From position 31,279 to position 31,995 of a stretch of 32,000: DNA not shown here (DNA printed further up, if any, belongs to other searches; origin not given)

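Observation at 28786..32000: Tight same-strand array of small unrelated ORFs: a likely orphan immunity (poly-immunity) island downstream of a polymorphic toxin locus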

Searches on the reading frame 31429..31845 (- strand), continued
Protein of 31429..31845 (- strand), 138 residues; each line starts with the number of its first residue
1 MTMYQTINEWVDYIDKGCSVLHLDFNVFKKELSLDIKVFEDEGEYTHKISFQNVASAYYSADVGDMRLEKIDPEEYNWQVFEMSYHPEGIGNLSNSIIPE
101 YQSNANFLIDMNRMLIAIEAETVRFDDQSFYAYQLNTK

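Call 29: find_encoding_contigs(protein=P0046, flank=10000, max_places=2)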
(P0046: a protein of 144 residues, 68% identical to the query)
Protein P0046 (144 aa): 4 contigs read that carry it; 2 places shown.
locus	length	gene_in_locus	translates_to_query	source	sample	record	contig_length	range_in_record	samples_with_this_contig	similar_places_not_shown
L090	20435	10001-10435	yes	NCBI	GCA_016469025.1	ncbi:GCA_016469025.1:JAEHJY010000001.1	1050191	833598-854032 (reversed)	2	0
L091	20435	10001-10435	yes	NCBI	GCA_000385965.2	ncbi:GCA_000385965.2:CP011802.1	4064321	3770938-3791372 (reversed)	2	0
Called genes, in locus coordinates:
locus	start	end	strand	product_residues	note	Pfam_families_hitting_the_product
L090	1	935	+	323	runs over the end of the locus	-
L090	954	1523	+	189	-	PF26137:Toxin_SdpC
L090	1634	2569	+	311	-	PF00376:MerR, PF13411:MerR_1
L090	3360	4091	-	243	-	PF10014:2OG-Fe_Oxy_2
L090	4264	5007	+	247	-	PF00106:adh_short, PF13561:adh_short_C2, PF23441:SDR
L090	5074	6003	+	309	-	PF00892:EamA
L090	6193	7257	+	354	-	PF00544:Pectate_lyase_4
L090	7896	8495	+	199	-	-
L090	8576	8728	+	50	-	-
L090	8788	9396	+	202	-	-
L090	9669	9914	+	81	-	-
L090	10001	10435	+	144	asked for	PF24711:YxiG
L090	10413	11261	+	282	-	-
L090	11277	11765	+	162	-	PF10898:DUF2716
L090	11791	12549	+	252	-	-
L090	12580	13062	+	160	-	-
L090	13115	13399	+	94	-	-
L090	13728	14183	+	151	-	-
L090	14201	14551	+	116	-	-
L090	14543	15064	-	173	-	PF11193:DUF2812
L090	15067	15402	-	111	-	PF03551:PadR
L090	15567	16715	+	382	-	PF21254:AGA-YXIM_GBD, PF00657:Lipase_GDSL, PF13472:Lipase_GDSL_2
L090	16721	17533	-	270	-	PF13599:Pentapeptide_4 (faint), PF00805:Pentapeptide, PF13576:Pentapeptide_3 (faint), PF00805:Pentapeptide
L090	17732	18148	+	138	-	PF00903:Glyoxalase, PF13468:Glyoxalase_3, PF13669:Glyoxalase_4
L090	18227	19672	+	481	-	PF00270:DEAD, PF04851:ResIII, PF14617:CMS1 (faint), PF00271:Helicase_C, PF03880:DbpA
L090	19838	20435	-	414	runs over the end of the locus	PF07690:MFS_1, PF11700:ATG22, PF12832:MFS_1_like (weak), PF13347:MFS_2 (faint), PF07690:MFS_1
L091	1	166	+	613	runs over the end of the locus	PF00367:PTS_EIIB, PF02378:PTS_EIIC, PF00358:PTS_EIIA_1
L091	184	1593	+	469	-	PF00232:Glyco_hydro_1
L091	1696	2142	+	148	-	PF00582:Usp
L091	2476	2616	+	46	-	-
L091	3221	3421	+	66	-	-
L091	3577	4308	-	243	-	PF10014:2OG-Fe_Oxy_2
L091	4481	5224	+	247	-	PF00106:adh_short, PF13561:adh_short_C2, PF23441:SDR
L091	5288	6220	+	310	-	PF00892:EamA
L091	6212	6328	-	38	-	-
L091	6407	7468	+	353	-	PF00544:Pectate_lyase_4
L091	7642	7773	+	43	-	PF05593:RHS_repeat (faint)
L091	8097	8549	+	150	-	-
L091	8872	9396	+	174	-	-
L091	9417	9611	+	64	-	-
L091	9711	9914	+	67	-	-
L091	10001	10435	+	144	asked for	PF24711:YxiG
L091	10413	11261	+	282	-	-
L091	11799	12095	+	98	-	PF14176:YxiJ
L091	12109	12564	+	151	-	-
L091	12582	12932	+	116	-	-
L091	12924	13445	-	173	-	PF11193:DUF2812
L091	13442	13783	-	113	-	PF03551:PadR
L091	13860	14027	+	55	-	-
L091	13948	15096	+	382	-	PF21254:AGA-YXIM_GBD, PF00657:Lipase_GDSL, PF13472:Lipase_GDSL_2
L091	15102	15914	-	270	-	PF13599:Pentapeptide_4 (faint), PF00805:Pentapeptide, PF13576:Pentapeptide_3 (faint), PF00805:Pentapeptide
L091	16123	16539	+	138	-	PF00903:Glyoxalase, PF13468:Glyoxalase_3, PF13669:Glyoxalase_4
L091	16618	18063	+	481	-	PF00270:DEAD, PF04851:ResIII, PF14617:CMS1 (faint), PF00271:Helicase_C, PF03880:DbpA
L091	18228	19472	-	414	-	PF11700:ATG22, PF07690:MFS_1, PF12832:MFS_1_like (weak), PF13347:MFS_2 (faint), PF07690:MFS_1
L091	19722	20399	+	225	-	-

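Call 30: search_solved_structures(query=window:31432-31845:-, max_evalue=10)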
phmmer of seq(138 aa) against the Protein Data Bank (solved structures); distinct sequences matched with E-value up to 10: 0.

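Call 39: find_encoding_contigs(protein=P0015, flank=9000, max_places=3)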
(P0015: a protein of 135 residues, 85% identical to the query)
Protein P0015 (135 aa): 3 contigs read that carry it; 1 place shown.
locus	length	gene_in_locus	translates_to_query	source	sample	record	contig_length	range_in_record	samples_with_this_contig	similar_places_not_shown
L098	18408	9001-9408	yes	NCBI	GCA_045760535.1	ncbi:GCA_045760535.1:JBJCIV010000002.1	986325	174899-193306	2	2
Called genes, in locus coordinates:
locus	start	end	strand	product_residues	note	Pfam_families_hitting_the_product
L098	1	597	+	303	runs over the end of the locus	PF00892:EamA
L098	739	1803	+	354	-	PF00544:Pectate_lyase_4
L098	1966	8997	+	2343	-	PF24517:CBM96, PF20148:DUF6531, PF25023:TEN_YD-shell, PF05593:RHS_repeat, PF22637:CBM_4_9_1 (weak), PF25023:TEN_YD-shell, PF05593:RHS_repeat (weak)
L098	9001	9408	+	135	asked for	PF24711:YxiG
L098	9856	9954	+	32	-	-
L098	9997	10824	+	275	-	PF26214:Ubiquitin_GT-1 (faint)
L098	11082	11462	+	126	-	PF14176:YxiJ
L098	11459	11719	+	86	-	-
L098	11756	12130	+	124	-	-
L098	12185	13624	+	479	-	PF00270:DEAD, PF04851:ResIII, PF00271:Helicase_C, PF03880:DbpA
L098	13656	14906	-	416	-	PF11700:ATG22, PF13347:MFS_2 (faint), PF07690:MFS_1, PF11700:ATG22, PF07690:MFS_1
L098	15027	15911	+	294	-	PF03123:CAT_RBD, PF00874:PRD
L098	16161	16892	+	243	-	PF00722:Glyco_hydro_16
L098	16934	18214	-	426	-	PF03553:Na_H_antiporter (weak), PF03600:CitMHS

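Call 40: find_encoding_contigs(protein=P0019, flank=9000, max_places=3)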
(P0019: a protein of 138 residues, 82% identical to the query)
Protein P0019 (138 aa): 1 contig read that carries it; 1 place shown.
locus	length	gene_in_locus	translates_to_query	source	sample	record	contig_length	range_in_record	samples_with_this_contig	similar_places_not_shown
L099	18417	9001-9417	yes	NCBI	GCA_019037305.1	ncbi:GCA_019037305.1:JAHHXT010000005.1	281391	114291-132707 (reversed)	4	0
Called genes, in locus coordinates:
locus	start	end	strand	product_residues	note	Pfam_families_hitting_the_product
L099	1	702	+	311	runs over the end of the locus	PF00892:EamA, PF03151:TPT (faint), PF00892:EamA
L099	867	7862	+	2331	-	PF24517:CBM96, PF20148:DUF6531, PF25023:TEN_YD-shell, PF05593:RHS_repeat, PF02018:CBM_4_9, PF25023:TEN_YD-shell, PF05593:RHS_repeat (weak), PF25023:TEN_YD-shell, +1 more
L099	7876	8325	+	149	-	-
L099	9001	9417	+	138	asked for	PF24711:YxiG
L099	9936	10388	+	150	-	-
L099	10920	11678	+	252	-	-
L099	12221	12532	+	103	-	-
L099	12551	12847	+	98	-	PF14176:YxiJ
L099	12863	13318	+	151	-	-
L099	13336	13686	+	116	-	-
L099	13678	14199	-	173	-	PF11193:DUF2812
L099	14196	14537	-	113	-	PF03551:PadR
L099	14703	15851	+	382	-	PF21254:AGA-YXIM_GBD, PF00657:Lipase_GDSL, PF13472:Lipase_GDSL_2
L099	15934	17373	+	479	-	PF00270:DEAD, PF04851:ResIII, PF00271:Helicase_C, PF03880:DbpA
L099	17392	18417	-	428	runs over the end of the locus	PF11700:ATG22, PF07690:MFS_1, PF12832:MFS_1_like (weak), PF11700:ATG22, PF07690:MFS_1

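Call 88: search_protein_families(library=padloc, proteins=[window:31432-31845:-], max_evalue=0.1)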
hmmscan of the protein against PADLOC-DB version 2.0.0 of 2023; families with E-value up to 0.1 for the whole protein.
seq(138 aa): 0 families

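Call 89: search_protein_families(library=phrogs, proteins=[window:31432-31845:-], max_evalue=0.1)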
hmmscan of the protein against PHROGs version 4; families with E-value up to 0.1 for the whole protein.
seq(138 aa): 0 families

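Call 90: find_encoding_contigs(protein=P0050, flank=9000, max_places=2)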
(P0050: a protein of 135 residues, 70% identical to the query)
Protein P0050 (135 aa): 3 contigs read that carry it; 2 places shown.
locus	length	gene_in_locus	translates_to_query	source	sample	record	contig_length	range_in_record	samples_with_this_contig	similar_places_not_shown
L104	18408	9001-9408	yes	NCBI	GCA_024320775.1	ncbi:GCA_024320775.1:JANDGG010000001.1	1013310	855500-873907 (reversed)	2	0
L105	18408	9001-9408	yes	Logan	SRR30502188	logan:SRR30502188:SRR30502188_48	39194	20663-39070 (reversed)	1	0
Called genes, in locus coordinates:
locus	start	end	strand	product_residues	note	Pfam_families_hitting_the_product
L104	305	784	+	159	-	PF10004:DUF2247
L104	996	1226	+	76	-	-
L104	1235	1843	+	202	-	-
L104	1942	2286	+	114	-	-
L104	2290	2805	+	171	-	PF10004:DUF2247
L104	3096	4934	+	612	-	PF00367:PTS_EIIB, PF02378:PTS_EIIC, PF00358:PTS_EIIA_1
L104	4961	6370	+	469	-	PF00232:Glyco_hydro_1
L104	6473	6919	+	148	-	PF00582:Usp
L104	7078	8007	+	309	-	PF00892:EamA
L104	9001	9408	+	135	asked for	PF24711:YxiG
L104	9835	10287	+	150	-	-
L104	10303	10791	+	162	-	PF10898:DUF2716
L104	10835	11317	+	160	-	-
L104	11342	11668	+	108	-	-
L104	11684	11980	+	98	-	PF14176:YxiJ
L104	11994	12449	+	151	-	-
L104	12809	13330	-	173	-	PF11193:DUF2812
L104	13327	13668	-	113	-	PF03551:PadR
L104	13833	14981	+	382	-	PF21254:AGA-YXIM_GBD, PF00657:Lipase_GDSL, PF13472:Lipase_GDSL_2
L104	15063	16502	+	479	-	PF04851:ResIII, PF00270:DEAD, PF00271:Helicase_C, PF03880:DbpA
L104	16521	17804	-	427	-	PF11700:ATG22, PF12832:MFS_1_like (weak), PF07690:MFS_1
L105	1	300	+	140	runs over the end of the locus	?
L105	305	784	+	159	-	PF10004:DUF2247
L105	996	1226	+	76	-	-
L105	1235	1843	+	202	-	-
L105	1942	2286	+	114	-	-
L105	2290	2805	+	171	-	PF10004:DUF2247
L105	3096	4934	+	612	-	PF00367:PTS_EIIB, PF02378:PTS_EIIC, PF00358:PTS_EIIA_1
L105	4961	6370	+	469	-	PF00232:Glyco_hydro_1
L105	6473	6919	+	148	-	PF00582:Usp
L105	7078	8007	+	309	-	PF00892:EamA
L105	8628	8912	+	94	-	-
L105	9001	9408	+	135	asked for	PF24711:YxiG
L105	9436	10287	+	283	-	-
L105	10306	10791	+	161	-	PF10898:DUF2716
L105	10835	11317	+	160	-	-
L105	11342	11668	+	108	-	-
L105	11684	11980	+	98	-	PF14176:YxiJ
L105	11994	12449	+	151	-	-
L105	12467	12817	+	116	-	-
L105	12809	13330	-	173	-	PF11193:DUF2812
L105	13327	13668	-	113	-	PF03551:PadR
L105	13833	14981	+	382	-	PF21254:AGA-YXIM_GBD, PF00657:Lipase_GDSL, PF13472:Lipase_GDSL_2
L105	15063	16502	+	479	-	PF04851:ResIII, PF00270:DEAD, PF00271:Helicase_C, PF03880:DbpA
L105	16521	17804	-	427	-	PF11700:ATG22, PF12832:MFS_1_like (weak), PF07690:MFS_1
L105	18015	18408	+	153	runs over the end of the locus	-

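Call 91: find_encoding_contigs(protein=P0028, flank=9000, max_places=2)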
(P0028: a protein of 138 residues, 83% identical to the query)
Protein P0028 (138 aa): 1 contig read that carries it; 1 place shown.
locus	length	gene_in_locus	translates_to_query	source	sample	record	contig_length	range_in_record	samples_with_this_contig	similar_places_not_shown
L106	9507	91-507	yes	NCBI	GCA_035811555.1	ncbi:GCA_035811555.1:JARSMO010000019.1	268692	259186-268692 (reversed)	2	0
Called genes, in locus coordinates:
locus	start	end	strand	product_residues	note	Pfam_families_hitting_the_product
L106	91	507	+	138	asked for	PF24711:YxiG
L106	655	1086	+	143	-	PF24716:WapI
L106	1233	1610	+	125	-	PF11042:DUF2750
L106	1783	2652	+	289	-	-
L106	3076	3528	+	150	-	-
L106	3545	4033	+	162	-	PF10898:DUF2716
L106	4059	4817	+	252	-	-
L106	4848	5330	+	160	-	-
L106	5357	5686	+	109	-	-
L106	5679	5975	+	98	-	PF14176:YxiJ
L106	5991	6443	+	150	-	-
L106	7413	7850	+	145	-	-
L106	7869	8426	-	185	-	PF11193:DUF2812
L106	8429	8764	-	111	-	PF03551:PadR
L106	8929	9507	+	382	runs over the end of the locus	PF21254:AGA-YXIM_GBD, PF00657:Lipase_GDSL, PF13472:Lipase_GDSL_2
